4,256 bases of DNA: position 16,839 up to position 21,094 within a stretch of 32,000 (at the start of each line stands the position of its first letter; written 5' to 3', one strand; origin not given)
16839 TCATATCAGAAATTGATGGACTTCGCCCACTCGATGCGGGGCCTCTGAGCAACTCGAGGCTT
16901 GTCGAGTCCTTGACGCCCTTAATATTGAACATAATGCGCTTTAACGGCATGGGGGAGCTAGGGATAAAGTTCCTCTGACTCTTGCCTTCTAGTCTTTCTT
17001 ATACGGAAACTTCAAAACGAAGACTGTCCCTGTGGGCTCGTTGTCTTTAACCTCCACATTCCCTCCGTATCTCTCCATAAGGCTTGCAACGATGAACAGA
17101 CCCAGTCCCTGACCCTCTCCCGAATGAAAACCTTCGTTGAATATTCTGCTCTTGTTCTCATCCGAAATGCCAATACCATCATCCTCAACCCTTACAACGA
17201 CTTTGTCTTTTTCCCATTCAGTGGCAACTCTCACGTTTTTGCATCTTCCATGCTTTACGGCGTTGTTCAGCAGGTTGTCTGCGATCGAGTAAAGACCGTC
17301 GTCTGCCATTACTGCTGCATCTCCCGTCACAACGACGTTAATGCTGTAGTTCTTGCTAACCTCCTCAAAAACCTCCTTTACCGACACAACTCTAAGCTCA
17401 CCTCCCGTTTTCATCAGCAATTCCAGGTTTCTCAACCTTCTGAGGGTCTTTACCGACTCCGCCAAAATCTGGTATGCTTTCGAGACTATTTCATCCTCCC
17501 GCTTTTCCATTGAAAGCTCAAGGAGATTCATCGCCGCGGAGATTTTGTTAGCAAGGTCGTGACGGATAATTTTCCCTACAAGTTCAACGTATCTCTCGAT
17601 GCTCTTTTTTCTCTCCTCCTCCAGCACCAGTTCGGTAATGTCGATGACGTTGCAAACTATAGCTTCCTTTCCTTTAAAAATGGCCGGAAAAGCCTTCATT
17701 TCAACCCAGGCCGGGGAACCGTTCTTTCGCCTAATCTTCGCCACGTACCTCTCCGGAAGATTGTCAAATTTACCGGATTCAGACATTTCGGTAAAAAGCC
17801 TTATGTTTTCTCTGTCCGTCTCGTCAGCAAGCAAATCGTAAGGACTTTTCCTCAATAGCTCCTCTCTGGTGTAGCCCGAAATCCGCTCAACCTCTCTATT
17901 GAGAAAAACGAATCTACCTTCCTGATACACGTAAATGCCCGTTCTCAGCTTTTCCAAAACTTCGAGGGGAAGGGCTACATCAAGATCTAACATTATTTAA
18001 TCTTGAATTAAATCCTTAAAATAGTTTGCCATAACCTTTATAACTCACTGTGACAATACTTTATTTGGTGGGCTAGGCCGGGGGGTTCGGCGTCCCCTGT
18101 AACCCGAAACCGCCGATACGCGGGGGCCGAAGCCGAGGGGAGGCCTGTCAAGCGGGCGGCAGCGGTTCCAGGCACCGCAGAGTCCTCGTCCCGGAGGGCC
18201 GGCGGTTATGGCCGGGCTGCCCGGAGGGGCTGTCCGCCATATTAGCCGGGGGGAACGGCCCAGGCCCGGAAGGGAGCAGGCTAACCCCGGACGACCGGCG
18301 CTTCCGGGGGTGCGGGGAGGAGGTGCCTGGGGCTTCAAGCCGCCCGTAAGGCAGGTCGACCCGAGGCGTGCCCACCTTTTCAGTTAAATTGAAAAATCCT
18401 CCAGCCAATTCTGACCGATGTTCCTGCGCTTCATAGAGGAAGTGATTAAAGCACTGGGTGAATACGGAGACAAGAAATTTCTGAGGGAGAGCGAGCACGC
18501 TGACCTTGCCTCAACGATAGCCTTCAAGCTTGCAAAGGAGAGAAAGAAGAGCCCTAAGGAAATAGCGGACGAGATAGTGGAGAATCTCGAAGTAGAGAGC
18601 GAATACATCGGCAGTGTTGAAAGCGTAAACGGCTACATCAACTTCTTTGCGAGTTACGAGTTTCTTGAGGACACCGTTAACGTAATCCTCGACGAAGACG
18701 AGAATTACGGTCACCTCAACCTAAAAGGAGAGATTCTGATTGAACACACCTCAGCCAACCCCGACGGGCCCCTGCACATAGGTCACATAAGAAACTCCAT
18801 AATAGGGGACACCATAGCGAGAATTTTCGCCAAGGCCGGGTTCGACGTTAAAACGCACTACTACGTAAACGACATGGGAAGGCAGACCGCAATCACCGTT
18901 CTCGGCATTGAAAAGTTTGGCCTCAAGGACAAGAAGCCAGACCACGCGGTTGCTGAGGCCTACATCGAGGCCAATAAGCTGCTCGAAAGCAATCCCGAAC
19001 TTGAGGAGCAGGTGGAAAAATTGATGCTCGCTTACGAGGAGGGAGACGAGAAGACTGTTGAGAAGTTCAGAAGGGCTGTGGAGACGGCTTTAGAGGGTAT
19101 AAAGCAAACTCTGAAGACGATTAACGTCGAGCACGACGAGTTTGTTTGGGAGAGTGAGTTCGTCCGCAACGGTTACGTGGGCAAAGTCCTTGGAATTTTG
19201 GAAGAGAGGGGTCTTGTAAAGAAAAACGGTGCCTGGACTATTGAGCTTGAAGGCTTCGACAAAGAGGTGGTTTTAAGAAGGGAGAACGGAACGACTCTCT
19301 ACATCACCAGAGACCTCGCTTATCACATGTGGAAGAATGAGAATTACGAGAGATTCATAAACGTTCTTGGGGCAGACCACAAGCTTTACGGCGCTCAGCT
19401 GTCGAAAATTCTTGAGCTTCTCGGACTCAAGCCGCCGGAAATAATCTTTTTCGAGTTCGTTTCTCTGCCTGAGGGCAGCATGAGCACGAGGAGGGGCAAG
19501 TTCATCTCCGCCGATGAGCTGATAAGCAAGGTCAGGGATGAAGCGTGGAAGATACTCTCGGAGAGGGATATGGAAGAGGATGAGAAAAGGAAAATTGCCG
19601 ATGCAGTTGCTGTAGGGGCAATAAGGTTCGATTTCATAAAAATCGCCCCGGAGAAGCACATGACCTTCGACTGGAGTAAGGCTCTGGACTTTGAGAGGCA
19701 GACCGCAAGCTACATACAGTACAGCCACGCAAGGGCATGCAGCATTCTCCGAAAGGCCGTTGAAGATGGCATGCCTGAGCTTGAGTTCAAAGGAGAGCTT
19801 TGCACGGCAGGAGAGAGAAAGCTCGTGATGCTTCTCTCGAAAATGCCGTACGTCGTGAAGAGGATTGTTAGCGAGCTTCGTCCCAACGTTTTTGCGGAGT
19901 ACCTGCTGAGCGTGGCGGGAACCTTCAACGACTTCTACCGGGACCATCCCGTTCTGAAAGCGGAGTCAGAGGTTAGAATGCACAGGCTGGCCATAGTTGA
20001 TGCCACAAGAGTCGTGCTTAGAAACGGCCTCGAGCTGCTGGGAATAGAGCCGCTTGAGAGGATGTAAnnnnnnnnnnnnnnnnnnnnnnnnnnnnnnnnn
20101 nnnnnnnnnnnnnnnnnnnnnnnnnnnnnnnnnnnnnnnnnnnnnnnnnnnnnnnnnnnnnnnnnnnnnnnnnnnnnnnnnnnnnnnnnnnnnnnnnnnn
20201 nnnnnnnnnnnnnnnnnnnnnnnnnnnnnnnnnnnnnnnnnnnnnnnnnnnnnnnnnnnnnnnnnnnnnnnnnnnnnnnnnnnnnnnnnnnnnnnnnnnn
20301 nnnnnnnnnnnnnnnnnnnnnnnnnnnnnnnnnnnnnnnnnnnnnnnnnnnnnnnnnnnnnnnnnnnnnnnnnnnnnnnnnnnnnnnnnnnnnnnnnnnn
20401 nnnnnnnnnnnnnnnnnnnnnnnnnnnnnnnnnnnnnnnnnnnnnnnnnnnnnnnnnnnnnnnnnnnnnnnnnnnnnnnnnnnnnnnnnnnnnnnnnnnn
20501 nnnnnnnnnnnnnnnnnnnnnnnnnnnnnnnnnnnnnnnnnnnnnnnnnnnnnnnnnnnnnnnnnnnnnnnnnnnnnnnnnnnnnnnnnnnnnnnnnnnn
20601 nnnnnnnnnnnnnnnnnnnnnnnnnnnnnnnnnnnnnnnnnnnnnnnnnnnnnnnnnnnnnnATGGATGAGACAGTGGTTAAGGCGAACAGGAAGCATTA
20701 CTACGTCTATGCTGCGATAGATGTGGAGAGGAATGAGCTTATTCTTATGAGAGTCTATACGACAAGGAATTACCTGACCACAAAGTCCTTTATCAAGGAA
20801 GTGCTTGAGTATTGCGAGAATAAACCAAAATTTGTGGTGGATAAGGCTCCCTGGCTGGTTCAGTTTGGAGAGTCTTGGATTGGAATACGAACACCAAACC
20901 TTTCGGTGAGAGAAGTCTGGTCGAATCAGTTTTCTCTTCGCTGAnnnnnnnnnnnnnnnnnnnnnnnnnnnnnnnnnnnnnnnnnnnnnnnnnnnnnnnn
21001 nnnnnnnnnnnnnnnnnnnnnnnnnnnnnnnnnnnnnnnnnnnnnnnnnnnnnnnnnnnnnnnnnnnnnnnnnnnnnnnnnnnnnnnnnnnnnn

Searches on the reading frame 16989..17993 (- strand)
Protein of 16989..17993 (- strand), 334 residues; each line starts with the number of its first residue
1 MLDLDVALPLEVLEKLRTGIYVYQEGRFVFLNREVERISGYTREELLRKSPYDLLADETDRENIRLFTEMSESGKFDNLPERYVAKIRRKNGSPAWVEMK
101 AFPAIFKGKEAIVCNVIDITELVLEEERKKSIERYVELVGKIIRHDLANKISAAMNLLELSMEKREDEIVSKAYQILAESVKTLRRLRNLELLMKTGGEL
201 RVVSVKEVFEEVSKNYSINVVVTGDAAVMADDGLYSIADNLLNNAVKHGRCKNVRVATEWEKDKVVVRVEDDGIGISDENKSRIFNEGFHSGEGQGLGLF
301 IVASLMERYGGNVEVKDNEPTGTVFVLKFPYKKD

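Call 97: search_protein_families(library=pfam, proteins=[window:16989-17993:-], max_evalue=0.01)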
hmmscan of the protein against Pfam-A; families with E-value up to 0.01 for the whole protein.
window:16989-17993:- (334 aa): 8 families
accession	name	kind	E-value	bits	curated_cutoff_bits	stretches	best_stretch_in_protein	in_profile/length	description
PF02518.31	HATPase_c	-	3.3e-25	89.1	26.4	1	232-332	4-110/111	Histidine kinase-, DNA gyrase B-, and HSP90-like ATPase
PF13426.13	PAS_9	-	1.5e-14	54.6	27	1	19-121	3-103/103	PAS domain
PF00989.32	PAS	-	9.3e-11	42.2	22.6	1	12-119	6-113/113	PAS fold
PF13581.12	HATPase_c_2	-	9.4e-09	35.8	27.4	1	241-327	39-125/127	Histidine kinase-like ATPase domain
PF08447.18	PAS_3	-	5.4e-07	30.2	25.6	1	29-104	2-75/89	PAS fold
PF08448.16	PAS_4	-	8.7e-06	26.4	23.1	1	24-122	13-108/110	PAS fold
PF14501.12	HATPase_c_5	-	9.1e-05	22.8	22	1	234-320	6-93/102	GHKL domain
PF14598.12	PAS_11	-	0.0029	18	25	1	25-127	11-107/109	PAS domain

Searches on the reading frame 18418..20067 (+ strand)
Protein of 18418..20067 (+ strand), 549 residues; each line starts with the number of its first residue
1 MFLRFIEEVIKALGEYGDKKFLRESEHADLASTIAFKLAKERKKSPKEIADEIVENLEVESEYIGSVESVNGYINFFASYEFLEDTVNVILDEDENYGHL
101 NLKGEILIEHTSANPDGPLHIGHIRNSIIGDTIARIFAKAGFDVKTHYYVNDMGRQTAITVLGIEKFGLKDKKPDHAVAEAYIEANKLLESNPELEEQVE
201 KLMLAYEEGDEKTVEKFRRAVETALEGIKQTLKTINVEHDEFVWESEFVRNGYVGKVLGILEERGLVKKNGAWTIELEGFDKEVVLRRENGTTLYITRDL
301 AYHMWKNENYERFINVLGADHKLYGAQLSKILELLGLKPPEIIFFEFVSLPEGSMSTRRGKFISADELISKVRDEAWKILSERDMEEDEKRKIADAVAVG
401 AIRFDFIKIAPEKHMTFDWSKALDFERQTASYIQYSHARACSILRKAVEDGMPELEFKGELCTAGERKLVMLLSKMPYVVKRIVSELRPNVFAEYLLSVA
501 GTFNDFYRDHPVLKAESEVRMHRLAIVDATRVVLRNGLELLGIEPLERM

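Call 97: search_protein_families(library=pfam, proteins=[window:18418-20067:+], max_evalue=0.01)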
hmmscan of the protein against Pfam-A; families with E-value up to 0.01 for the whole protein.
window:18418-20067:+ (549 aa): 5 families
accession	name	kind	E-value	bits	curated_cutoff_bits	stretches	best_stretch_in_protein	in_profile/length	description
PF00750.26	tRNA-synt_1d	-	4.6e-36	125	23.3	1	87-419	2-349/349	tRNA synthetases class I (R), catalytic domain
PF05746.21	DALR_1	-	6.6e-36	123.4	22.3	1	433-549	1-117/117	DALR anticodon binding domain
PF03485.21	Arg_tRNA_synt_N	-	7e-14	52.6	21.5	1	23-77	30-84/85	Arginyl tRNA synthetase N terminal domain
PF01921.24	tRNA-synt_1f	-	1.3e-07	31.3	27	0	102-153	20-70/360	tRNA synthetases class I (K)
PF09334.17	tRNA-synt_1g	-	9.8e-06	25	20.1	0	304-388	275-363/391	tRNA synthetases class I (M)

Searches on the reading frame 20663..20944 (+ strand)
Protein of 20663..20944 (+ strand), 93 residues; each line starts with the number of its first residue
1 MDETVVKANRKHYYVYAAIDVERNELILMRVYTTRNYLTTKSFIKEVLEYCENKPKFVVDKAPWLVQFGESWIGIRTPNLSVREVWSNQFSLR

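Call 97: search_protein_families(library=pfam, proteins=[window:20663-20944:+], max_evalue=0.01)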
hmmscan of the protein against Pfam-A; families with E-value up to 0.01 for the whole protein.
window:20663-20944:+ (93 aa): 3 families
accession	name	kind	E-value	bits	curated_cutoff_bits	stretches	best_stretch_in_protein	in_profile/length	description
PF13610.12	DDE_Tnp_IS240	-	3.2e-09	37.5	27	1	1-61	6-66/139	DDE domain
PF00665.32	rve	-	0.0044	17.7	32.6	1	1-62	10-75/102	Integrase core domain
PF13358.12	DDE_3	-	0.0071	16.7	28.6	1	7-64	32-90/146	DDE superfamily endonuclease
